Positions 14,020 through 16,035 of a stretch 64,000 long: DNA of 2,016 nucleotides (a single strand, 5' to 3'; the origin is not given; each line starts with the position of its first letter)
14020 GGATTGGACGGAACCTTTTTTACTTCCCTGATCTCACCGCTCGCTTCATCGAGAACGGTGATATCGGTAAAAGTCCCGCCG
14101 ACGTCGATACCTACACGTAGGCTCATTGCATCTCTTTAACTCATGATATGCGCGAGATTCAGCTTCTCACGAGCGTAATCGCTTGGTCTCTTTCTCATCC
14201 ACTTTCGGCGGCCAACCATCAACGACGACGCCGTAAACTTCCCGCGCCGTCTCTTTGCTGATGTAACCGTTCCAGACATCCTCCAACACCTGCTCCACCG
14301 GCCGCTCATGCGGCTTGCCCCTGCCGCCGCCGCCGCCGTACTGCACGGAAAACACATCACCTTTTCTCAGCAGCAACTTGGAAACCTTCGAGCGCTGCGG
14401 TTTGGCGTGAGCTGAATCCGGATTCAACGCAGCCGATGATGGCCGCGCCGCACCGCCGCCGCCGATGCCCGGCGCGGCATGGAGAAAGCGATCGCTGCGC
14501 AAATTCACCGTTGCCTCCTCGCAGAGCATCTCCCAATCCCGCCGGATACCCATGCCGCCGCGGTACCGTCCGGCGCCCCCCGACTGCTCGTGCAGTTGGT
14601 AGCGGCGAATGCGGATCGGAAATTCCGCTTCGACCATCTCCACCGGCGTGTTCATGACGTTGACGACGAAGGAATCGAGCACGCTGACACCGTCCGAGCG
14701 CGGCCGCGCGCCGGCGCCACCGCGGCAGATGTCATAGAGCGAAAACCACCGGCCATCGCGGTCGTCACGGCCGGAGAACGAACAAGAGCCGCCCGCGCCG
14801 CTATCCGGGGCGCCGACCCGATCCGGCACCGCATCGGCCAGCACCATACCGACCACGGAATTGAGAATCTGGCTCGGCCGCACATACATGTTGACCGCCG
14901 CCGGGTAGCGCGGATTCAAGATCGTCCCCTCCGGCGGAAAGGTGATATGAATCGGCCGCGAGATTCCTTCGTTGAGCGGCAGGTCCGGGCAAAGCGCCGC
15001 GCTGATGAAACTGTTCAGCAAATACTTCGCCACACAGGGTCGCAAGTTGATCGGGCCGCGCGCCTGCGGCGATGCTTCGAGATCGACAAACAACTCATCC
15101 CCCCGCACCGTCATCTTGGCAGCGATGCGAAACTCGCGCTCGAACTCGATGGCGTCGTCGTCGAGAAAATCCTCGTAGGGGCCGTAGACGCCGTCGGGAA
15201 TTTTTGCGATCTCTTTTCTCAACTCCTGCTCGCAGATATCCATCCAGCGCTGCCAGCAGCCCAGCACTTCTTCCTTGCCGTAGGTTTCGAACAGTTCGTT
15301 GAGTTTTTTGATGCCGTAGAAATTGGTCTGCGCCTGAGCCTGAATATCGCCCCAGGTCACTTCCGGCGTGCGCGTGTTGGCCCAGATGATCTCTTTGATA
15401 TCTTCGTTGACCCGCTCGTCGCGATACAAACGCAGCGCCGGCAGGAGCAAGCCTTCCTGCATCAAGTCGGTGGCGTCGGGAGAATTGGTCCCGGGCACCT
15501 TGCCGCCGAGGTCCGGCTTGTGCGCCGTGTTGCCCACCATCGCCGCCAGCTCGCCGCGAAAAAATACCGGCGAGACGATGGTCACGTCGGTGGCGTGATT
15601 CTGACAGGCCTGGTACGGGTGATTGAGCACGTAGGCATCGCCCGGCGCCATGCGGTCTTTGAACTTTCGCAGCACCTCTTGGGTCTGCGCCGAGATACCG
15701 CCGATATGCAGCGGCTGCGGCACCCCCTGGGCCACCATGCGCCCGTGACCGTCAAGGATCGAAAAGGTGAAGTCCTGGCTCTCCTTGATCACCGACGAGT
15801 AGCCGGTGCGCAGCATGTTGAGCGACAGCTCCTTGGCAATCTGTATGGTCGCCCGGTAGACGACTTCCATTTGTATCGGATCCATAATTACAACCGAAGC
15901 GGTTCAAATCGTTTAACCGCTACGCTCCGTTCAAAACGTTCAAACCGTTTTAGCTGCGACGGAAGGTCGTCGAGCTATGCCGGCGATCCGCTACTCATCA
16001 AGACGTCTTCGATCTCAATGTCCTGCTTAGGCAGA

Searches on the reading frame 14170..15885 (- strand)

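Call 62: search_protein_families(library=pfam, proteins=[window:14170-15885:-])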
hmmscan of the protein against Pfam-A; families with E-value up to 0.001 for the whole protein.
window:14170-15885:- (572 aa): 1 family
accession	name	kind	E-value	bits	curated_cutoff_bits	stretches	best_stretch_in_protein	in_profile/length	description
PF02538.19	Hydantoinase_B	-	4.2e-148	494.5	26.8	1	2-525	1-519/519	Hydantoinase B/oxoprolinase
